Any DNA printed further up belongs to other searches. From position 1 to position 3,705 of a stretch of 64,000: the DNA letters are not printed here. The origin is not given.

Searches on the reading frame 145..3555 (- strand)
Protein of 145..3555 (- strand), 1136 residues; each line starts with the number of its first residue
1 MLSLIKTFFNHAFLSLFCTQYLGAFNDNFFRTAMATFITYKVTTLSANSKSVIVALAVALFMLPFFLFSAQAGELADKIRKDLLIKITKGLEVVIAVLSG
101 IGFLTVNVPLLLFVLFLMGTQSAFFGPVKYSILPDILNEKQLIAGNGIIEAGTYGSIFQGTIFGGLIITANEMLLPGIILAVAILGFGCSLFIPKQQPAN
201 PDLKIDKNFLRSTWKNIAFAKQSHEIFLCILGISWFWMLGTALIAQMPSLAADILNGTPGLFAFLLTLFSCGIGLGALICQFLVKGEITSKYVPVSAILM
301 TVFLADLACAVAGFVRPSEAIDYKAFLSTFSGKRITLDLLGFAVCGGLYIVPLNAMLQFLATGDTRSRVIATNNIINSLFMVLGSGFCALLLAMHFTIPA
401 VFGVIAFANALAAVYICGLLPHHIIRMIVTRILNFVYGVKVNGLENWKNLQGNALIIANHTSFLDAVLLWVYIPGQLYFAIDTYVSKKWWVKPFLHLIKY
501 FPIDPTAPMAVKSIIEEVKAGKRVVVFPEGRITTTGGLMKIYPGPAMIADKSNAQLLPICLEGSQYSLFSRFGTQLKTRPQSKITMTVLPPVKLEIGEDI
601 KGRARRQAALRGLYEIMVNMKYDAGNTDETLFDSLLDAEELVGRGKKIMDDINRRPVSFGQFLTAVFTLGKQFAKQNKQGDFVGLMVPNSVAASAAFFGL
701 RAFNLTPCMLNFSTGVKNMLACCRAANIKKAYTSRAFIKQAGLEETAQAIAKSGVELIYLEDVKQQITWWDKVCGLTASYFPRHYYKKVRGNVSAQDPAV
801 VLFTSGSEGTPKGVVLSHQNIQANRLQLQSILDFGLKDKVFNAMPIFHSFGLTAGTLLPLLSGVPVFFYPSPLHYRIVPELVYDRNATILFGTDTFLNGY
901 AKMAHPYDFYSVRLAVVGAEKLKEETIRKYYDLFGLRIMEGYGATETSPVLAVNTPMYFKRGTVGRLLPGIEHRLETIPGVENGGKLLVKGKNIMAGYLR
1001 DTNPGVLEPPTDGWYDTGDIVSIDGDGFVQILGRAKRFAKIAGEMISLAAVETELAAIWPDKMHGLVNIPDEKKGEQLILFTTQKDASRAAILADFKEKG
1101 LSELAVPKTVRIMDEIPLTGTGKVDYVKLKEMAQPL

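Call 58: search_protein_families(library=pfam, proteins=[window:145-3555:-], max_evalue=0.001)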
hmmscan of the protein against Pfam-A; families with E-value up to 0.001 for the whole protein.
window:145-3555:- (1136 aa): 5 families
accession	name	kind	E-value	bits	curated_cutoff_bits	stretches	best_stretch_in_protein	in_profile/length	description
PF00501.34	AMP-binding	-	1.2e-54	186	29.9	1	655-999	20-384/384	AMP-binding enzyme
PF01553.26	Acyltransferase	-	4.7e-21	75.4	23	1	439-561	2-131/132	Acyltransferase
PF07690.21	MFS_1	-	1.8e-17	63.7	33.4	1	23-318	8-291/347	Major Facilitator Superfamily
PF05977.19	MFS_3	-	8.5e-12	44.7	27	1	38-310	33-304/524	Transmembrane secretion effector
PF13193.12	AMP-binding_C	-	2.2e-05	25.7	24.5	1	1069-1123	20-76/76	AMP-binding enzyme C-terminal domain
